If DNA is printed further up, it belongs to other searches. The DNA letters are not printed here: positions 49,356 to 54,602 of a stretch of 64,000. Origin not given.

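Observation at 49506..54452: CMR2/YOR093C: 1648-aa protein with two degenerate adenylation domains (DIP2-like)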

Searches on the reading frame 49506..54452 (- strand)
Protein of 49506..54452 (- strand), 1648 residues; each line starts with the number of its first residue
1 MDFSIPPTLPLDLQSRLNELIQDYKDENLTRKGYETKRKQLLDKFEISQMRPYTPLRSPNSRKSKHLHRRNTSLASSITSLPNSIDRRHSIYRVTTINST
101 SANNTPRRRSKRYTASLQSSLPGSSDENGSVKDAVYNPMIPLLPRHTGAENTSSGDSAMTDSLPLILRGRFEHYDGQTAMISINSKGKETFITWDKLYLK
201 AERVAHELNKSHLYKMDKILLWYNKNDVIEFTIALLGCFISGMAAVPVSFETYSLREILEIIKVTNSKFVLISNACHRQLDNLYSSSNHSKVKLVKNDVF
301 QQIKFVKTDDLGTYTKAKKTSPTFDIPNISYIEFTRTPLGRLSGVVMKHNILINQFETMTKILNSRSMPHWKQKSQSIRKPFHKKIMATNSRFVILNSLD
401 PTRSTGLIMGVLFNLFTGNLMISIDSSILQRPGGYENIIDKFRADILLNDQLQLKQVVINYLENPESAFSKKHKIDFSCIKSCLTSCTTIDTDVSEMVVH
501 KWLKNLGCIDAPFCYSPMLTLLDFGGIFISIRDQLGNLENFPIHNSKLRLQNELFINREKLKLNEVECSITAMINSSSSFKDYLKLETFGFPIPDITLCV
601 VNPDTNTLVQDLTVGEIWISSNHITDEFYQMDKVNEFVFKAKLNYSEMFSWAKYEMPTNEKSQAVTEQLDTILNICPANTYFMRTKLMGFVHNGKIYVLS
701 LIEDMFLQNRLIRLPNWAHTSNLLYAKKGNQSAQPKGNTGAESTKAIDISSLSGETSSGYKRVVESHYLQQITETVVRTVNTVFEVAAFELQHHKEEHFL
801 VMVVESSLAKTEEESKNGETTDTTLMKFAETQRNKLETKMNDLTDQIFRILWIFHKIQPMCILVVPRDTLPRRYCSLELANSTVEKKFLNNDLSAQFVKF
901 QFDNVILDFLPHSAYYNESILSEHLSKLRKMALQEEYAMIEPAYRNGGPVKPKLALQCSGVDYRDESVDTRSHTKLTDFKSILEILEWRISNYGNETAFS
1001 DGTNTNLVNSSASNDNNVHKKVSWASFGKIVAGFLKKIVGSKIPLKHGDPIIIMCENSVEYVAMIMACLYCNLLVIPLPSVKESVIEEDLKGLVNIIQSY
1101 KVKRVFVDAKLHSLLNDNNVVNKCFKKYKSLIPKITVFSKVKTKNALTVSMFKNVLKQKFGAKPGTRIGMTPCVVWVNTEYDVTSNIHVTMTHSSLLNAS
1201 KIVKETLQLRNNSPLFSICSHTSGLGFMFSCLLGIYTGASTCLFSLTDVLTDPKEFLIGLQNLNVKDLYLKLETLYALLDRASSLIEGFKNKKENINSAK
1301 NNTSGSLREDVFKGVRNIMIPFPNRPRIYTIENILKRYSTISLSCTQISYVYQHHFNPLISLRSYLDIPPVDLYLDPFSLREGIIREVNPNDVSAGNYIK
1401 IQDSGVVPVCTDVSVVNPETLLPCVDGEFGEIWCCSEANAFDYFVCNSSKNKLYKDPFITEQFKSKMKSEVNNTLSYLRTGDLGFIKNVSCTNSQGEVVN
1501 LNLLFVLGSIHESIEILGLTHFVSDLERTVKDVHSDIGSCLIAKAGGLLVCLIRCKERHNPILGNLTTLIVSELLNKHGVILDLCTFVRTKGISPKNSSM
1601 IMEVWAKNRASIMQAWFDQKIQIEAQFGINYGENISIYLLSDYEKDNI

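Call 3: search_protein_families(library=pfam, proteins=[window:49506-54452:-], max_evalue=10)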
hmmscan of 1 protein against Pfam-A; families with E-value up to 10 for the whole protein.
window:49506-54452:- (1648 aa): 4 families
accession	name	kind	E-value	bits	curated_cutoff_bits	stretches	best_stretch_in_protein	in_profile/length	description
PF24919.1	Mug62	-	1.7e-33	116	27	1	757-909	23-163/164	Meiotically up-regulated gene 62 protein-like domain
PF23024.1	AMP-dom_DIP2-like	-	4.1e-31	107.7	27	1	1512-1626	2-110/110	Disco-interacting protein 2-like, AMP domain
PF00501.34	AMP-binding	-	2e-28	99.8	29.9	5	173-444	7-257/384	AMP-binding enzyme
PF06464.16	DMAP_binding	-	1.8e-25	90.4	27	1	6-120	2-110/111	DMAP1-binding Domain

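Call 4: search_protein_families(library=ncbifam, proteins=[window:49506-54452:-], max_evalue=10)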
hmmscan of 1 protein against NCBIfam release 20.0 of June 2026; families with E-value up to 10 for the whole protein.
window:49506-54452:- (1648 aa): 31 families (the best 25 are shown)
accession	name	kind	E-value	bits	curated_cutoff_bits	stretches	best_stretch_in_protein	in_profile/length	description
NF004509.1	PRK05850.1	subfamily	5.8e-27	94.2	775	4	1406-1561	376-513/578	fatty-acid--AMP ligase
NF040633.1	FadD32_Coryne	exception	2e-18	66.1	875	3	1376-1597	388-599/614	FadD32-like long-chain-fatty-acid--AMP ligase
NF038337.1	FAAL_FadD21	exception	2.3e-18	66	1100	3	1373-1535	350-486/579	fatty-acid--AMP ligase FAAL21/FadD21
NF038338.1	FAAL_FadD28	exception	4.2e-18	65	1100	3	1404-1536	375-487/580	fatty-acid--AMP ligase FAAL28/FadD28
NF009124.0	PRK12476.1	subfamily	9.2e-16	57.1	922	2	1371-1537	374-524/612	fatty acyl-AMP ligase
NF038339.3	FAAL_FadD32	equivalog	5.8e-15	54.4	975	3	1373-1542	360-513/625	long-chain-fatty-acid--AMP ligase FadD32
NF006182.0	PRK08316.1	subfamily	3.5e-13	48.9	663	2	165-357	15-201/523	fatty acyl-CoA synthetase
NF004837.0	PRK06187.1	subfamily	5e-11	41.5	476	2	183-374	30-213/531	long-chain-fatty-acid--CoA ligase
NF006181.0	PRK08314.1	subfamily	3.4e-10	38.8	705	4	1031-1091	62-115/563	long-chain-fatty-acid--CoA ligase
TIGR01733.1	AA-adenyl-dom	subfamily_domain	3.8e-10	39.1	317.4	2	193-373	1-166/409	amino acid adenylation domain-containing protein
NF005702.0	PRK07514.1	subfamily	1.3e-09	36.9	558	3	181-361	20-191/506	malonyl-CoA synthase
NF006624.1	PRK09192.1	subfamily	4.3e-08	32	600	3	1043-1119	64-141/567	fatty acyl-AMP ligase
NF047394.1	AcylCoAsynMbcS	equivalog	4.8e-08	32.1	850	1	170-350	20-193/525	acyl-CoA synthetase MbcS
NF052269.1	Staph_lig_FadD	equivalog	1.5e-07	30.2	650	1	181-354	17-177/499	long-chain-fatty-acid--CoA ligase FadD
NF004282.0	PRK05691.1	subfamily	2.9e-07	26.9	4090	4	1046-1119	62-134/4334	non-ribosomal peptide synthase/polyketide synthase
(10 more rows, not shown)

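Call 5: search_solved_structures(query=window:49506-54452:-, max_evalue=10, show_alignments=3)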
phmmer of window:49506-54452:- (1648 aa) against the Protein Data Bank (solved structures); distinct sequences matched with E-value up to 10: 21.
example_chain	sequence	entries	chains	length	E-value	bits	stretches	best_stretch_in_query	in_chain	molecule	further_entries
3kxw_A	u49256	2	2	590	1.5e-10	42.4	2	1391-1540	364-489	Saframycin Mx1 synthetase B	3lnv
7r7f_A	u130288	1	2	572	1.3e-07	32.7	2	1399-1536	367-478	Polyketide synthase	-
7r7e_A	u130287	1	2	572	1.4e-07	32.6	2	1399-1536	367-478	Polyketide synthase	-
7r7g_A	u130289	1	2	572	1.4e-07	32.6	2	1399-1536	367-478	Polyketide synthase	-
8hd4_A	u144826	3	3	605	9.1e-06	26.6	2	1332-1583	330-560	Long-chain-fatty-acid--AMP ligase FadD23 | Fatty-acid-CoA ligase FadD23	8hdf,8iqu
3t5a_A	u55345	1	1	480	0.00012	22.8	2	160-357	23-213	Long-chain-fatty-acid--AMP ligase FadD28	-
3e53_A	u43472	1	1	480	0.00012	22.8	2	160-357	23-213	FATTY-ACID-CoA LIGASE FADD28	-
4r0m_B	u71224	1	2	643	0.00049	20.9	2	586-640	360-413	McyG protein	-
8hcz_A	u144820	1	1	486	0.001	19.8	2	590-639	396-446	Long-chain-fatty-acid--AMP ligase FadD23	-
7wua_A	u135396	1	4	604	0.0016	19.2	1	1399-1541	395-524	Acyl-CoA synthase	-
7tgh_T2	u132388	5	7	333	0.023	15.3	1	195-273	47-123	Acyl-CoA synthetase (AMP-forming)/AMP-acid ligase II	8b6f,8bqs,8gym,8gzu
6ihk_A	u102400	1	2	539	0.031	14.9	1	164-357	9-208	AMP-binding domain protein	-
6ijb_A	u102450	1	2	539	0.031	14.9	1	164-357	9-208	AMP-binding domain protein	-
5d6j_A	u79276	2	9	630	0.36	11.4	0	1375-1533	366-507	Acyl-CoA synthase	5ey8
5icr_A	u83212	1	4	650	0.39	11.2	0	1375-1533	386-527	Acyl-CoA synthase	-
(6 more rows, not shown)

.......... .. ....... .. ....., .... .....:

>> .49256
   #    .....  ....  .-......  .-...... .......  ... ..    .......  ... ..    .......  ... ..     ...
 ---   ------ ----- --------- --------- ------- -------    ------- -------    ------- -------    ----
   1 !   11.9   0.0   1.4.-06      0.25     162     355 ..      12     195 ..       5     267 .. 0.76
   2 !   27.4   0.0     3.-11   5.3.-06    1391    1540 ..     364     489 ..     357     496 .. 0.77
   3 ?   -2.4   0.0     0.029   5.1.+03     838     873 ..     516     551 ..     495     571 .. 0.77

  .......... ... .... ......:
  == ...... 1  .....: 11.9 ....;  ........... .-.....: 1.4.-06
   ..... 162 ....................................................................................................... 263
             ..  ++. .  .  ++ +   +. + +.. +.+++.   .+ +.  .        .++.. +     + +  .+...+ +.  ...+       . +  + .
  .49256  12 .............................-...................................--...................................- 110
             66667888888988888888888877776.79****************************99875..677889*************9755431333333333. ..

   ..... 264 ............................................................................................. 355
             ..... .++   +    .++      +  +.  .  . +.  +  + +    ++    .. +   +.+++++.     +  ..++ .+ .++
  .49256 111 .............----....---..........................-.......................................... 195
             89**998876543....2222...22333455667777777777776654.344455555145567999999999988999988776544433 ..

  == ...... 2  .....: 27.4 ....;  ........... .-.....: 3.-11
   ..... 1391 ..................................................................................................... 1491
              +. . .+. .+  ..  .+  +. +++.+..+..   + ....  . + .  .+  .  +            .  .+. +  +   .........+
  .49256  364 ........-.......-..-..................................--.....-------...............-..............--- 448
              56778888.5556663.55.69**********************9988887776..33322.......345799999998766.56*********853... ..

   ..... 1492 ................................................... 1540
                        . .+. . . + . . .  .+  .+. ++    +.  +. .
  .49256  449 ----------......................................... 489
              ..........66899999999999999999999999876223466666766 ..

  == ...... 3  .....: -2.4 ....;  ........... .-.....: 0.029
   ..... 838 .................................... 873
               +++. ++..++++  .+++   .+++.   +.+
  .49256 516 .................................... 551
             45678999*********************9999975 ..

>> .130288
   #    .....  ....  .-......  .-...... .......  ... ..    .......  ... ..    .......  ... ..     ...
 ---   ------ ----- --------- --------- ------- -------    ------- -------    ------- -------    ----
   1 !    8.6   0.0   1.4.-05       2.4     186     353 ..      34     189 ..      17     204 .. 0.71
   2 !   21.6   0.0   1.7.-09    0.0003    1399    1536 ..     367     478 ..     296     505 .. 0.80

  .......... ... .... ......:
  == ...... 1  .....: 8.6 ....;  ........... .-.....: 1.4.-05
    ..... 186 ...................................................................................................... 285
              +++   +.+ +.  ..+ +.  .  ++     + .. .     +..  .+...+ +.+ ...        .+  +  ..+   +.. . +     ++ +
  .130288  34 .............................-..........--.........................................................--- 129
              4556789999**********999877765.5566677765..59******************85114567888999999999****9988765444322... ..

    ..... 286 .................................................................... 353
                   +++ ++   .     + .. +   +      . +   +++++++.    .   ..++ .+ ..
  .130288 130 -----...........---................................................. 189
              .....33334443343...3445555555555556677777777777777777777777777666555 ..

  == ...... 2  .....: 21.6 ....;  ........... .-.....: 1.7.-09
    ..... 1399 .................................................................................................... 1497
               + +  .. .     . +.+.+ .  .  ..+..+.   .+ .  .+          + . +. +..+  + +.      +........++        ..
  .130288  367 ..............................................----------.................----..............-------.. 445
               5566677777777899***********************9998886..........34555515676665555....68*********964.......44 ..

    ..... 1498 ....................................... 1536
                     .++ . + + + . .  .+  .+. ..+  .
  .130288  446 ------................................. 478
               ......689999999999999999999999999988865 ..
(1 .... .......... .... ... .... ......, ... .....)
